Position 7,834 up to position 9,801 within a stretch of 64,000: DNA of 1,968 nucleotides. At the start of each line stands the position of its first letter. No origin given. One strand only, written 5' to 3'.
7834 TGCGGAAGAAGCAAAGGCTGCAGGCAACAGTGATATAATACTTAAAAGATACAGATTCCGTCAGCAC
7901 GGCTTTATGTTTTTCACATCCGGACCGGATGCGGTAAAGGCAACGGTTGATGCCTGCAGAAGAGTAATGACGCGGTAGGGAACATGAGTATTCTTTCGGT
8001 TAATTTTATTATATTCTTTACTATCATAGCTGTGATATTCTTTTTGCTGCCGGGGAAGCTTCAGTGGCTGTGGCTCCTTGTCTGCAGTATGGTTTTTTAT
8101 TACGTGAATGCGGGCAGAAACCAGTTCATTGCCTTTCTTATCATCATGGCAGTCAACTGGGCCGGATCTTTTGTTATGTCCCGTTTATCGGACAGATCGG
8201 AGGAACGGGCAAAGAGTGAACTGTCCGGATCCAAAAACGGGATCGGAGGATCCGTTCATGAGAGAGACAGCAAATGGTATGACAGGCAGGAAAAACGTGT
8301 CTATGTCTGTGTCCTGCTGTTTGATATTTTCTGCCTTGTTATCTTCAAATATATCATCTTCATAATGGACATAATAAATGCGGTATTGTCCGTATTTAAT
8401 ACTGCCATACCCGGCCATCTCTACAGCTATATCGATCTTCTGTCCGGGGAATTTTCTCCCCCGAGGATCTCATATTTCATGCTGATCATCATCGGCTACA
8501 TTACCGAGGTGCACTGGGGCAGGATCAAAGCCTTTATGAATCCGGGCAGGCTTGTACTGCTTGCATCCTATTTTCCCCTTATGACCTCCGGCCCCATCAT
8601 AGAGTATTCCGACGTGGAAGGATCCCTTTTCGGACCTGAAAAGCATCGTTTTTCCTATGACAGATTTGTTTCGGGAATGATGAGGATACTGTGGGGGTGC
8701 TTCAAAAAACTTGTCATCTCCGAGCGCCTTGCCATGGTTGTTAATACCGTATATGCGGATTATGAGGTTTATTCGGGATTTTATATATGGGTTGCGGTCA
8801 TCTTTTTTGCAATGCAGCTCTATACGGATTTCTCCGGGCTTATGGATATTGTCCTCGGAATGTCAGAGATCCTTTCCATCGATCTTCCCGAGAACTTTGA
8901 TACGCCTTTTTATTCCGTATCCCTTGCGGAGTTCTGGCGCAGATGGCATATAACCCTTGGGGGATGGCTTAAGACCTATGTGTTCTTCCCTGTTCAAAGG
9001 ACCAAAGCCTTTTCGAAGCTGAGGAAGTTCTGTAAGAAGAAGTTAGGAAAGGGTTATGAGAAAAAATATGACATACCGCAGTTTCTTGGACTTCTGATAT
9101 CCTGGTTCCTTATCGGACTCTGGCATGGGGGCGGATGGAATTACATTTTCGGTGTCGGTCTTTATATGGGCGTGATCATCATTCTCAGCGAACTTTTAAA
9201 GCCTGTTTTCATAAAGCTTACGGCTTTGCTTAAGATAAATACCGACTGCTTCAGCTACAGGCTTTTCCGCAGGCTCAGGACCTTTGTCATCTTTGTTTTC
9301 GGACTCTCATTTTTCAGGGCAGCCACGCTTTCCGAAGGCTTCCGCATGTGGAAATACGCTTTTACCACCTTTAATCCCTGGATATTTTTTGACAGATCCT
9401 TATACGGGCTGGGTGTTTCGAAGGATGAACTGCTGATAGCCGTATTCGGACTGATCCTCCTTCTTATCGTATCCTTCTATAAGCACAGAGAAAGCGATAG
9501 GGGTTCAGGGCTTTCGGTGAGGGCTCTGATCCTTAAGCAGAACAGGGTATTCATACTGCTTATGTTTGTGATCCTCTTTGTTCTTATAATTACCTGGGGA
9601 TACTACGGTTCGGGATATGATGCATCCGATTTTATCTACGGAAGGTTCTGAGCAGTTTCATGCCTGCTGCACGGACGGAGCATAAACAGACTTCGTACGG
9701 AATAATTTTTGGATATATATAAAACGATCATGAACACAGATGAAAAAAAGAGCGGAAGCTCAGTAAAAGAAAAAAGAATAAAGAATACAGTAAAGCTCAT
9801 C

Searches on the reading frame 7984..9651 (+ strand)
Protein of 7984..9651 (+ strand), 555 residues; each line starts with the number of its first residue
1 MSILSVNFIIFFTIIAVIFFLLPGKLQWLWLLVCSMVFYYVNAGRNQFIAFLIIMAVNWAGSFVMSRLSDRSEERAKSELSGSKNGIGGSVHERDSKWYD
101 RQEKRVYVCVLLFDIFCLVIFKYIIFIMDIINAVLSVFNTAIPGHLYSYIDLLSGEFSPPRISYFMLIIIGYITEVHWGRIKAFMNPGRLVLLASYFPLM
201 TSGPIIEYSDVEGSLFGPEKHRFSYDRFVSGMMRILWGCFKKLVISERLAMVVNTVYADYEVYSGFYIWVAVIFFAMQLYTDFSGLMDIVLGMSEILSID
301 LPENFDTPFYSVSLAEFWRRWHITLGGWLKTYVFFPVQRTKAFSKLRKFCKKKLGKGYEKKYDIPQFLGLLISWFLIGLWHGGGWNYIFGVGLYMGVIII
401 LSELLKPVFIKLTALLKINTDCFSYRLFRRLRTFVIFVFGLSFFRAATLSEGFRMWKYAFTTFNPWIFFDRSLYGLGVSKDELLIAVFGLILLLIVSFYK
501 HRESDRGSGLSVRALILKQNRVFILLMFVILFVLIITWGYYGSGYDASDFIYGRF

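Call 22: search_protein_families(library=pfam, proteins=[window:7984-9651:+])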
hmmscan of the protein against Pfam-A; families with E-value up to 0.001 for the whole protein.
window:7984-9651:+ (555 aa): 1 family
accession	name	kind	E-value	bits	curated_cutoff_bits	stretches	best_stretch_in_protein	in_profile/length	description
PF03062.24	MBOAT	-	5.4e-10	39.5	27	1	195-349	89-260/337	MBOAT, membrane-bound O-acyltransferase family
